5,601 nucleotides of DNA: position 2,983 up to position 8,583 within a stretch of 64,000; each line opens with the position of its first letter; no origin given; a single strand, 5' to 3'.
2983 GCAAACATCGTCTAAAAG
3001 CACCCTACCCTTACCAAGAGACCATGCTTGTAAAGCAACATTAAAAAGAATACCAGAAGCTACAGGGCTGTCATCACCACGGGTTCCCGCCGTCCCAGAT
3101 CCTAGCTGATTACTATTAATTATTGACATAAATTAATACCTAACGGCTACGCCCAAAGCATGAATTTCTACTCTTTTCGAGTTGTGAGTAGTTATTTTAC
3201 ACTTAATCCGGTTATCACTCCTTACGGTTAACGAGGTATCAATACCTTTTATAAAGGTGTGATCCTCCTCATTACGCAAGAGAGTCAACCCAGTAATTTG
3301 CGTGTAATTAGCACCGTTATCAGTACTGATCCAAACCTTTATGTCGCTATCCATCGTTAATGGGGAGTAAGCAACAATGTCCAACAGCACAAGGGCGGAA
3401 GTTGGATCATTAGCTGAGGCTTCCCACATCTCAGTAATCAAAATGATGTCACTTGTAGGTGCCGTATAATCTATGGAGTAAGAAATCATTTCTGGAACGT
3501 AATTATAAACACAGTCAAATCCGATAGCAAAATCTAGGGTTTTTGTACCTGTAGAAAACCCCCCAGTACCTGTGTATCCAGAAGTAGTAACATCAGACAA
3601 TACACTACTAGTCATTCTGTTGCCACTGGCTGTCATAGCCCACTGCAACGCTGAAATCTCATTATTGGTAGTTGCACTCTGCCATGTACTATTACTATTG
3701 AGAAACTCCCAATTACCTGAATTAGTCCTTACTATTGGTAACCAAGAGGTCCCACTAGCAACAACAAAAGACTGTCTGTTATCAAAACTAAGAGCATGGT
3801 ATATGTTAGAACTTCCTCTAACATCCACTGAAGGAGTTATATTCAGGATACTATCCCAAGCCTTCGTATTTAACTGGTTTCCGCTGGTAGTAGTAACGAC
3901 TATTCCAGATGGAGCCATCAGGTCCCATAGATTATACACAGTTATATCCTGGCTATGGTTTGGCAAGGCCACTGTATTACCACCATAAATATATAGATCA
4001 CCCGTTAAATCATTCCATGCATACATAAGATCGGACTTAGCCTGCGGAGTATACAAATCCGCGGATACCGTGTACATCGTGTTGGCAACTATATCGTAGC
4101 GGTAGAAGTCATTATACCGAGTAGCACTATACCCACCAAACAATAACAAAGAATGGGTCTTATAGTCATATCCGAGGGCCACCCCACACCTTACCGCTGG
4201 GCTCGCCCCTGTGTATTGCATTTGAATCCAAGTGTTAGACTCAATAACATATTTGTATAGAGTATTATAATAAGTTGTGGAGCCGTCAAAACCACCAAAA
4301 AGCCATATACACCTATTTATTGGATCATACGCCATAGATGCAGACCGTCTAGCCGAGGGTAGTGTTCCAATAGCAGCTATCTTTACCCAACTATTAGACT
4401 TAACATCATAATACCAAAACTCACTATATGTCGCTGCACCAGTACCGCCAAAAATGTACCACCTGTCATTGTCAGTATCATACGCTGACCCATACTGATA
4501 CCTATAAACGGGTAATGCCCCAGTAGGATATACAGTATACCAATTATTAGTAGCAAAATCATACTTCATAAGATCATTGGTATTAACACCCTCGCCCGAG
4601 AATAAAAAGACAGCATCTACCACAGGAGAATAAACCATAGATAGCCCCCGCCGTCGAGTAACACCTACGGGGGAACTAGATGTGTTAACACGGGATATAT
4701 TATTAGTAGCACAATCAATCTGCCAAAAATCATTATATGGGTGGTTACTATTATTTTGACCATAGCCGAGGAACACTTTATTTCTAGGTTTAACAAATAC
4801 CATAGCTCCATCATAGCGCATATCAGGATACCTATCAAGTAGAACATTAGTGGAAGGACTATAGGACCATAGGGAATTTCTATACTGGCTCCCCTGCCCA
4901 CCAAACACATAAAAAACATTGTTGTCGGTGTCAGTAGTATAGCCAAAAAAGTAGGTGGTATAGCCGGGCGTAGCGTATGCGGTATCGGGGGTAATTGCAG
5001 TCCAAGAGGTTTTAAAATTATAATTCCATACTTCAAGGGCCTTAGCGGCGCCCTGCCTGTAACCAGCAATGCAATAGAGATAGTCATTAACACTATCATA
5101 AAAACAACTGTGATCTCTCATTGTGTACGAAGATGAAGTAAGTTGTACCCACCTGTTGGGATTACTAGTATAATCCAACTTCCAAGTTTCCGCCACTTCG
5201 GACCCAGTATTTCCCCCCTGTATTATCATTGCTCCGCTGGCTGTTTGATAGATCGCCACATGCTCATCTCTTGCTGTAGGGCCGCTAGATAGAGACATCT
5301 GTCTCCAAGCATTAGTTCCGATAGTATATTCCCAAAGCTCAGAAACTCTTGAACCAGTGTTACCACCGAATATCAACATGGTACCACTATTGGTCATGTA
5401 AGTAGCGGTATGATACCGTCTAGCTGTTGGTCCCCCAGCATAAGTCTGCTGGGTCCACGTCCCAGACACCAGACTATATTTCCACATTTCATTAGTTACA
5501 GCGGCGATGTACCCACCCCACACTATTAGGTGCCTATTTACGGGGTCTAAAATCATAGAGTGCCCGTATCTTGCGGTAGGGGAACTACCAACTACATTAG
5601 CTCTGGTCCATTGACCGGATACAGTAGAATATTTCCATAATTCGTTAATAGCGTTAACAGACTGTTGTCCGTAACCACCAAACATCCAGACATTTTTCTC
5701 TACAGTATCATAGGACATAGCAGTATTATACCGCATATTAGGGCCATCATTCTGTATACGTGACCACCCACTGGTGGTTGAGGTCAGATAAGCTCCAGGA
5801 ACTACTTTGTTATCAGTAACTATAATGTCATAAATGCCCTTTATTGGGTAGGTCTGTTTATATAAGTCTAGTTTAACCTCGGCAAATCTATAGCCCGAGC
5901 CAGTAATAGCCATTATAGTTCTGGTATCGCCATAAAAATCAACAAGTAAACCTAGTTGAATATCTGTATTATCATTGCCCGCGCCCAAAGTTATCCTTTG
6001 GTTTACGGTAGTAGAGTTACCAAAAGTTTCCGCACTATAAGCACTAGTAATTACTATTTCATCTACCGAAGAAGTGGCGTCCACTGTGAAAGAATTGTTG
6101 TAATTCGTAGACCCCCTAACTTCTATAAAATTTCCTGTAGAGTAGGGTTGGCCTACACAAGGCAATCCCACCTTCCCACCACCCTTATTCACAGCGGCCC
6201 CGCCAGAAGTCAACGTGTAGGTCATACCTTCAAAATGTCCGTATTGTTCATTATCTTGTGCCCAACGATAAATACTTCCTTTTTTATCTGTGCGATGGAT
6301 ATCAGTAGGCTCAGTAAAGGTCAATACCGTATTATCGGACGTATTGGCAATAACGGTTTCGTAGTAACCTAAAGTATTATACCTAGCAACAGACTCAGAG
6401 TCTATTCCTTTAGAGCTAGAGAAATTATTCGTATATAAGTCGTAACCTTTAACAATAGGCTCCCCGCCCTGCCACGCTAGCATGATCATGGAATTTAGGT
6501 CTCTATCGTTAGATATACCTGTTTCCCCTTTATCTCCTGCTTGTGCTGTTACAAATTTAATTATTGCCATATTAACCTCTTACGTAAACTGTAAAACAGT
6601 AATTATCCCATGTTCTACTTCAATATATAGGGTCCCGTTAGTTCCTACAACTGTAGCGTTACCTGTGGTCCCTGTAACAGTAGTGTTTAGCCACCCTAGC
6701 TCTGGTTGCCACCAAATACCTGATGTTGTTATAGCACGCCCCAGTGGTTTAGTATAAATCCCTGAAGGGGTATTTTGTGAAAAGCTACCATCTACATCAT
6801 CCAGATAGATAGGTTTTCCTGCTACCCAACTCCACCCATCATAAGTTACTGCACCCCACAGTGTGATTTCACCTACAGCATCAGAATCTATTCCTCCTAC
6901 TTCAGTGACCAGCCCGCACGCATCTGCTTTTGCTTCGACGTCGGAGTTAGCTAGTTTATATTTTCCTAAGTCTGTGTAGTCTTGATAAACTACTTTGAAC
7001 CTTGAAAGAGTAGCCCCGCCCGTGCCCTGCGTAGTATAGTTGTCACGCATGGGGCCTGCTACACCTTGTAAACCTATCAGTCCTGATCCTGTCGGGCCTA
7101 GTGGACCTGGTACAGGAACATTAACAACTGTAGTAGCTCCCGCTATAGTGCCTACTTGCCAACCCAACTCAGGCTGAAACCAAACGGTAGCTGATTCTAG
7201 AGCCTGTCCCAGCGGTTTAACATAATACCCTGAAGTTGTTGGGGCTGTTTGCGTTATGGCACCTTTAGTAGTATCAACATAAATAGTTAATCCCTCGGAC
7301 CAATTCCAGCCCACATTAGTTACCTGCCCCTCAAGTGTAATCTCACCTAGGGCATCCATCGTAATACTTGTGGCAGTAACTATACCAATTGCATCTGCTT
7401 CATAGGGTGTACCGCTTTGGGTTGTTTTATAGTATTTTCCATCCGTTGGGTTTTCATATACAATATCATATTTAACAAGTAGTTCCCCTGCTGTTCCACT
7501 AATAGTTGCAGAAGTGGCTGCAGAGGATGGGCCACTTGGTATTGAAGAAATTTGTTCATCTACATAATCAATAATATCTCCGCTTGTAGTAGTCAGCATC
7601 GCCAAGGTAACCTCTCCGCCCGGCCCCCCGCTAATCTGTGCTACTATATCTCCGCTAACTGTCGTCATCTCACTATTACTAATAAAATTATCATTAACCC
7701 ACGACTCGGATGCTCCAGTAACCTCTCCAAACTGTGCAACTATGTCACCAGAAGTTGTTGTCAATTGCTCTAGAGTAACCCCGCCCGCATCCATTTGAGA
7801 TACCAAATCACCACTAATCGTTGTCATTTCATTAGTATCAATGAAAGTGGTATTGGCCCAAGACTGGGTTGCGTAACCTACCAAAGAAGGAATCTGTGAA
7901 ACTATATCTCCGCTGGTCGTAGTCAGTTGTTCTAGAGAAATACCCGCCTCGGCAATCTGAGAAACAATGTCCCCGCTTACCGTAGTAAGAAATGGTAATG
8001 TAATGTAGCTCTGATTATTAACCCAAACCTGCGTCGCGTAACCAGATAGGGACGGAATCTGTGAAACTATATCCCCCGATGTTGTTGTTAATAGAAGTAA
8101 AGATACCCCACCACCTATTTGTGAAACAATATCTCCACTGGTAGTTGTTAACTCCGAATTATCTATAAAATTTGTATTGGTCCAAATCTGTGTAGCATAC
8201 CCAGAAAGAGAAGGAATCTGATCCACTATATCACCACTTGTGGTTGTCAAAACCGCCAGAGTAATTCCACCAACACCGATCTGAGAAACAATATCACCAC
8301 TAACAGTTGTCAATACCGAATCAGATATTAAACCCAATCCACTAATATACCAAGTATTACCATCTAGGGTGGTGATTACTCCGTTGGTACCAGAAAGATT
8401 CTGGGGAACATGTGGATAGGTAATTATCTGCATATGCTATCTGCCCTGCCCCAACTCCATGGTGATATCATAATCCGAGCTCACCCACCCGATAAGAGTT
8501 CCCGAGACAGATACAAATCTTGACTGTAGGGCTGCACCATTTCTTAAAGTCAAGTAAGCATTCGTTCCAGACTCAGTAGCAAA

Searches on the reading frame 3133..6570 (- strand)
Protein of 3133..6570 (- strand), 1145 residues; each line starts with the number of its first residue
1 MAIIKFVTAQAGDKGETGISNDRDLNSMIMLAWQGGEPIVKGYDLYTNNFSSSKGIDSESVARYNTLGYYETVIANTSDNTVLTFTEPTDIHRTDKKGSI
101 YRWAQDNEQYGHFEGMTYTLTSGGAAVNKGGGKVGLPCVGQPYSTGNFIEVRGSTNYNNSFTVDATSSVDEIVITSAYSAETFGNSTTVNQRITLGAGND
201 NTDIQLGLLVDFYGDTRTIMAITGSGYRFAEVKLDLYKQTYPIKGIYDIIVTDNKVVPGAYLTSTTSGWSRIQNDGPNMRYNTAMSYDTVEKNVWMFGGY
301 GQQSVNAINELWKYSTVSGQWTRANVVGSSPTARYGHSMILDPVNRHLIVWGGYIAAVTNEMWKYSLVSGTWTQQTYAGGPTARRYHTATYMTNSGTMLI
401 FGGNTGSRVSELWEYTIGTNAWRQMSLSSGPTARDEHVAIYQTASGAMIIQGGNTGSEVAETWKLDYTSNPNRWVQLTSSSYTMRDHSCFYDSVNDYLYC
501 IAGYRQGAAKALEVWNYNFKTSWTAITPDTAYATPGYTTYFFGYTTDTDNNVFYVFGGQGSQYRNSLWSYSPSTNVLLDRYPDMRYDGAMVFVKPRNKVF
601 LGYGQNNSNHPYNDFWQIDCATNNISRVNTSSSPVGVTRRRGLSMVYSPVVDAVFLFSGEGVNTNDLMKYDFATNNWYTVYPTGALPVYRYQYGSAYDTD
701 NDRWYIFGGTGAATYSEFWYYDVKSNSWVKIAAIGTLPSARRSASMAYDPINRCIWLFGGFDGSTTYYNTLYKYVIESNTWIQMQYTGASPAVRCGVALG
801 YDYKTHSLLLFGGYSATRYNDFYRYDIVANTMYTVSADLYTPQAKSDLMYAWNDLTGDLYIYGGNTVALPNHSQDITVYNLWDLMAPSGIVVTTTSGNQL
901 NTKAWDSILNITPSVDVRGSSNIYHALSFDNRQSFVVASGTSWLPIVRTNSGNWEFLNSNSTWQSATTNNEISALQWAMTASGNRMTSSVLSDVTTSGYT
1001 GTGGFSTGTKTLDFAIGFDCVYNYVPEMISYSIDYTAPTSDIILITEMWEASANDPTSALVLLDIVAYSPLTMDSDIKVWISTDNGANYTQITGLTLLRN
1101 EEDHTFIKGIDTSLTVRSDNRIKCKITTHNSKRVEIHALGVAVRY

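Call 10: search_protein_families(library=phrogs, proteins=[window:3133-6570:-], max_evalue=0.001)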
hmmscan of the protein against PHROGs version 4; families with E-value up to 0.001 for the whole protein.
window:3133-6570:- (1145 aa): 1 family
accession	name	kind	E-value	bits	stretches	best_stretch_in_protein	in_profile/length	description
phrog_12615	-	unknown function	8.9e-28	98.3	4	693-841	38-180/290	-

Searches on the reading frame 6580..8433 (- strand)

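Call 10: search_protein_families(library=phrogs, proteins=[window:6580-8433:-], max_evalue=0.001)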
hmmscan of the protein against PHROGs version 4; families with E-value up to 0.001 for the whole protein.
window:6580-8433:- (617 aa): 1 family
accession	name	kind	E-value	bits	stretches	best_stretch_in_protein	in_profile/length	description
phrog_12121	-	unknown function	6.9e-05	23.9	0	375-417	112-153/165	-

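Call 92: search_protein_families(library=pfam, proteins=[window:6580-8433:-], max_evalue=0.01)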
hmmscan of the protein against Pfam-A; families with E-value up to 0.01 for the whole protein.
window:6580-8433:- (617 aa): 1 family
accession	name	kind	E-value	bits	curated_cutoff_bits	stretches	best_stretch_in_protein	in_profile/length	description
PF09956.15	Phage_cement_2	-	0.0004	21.2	24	1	338-410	17-94/103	Phage cement protein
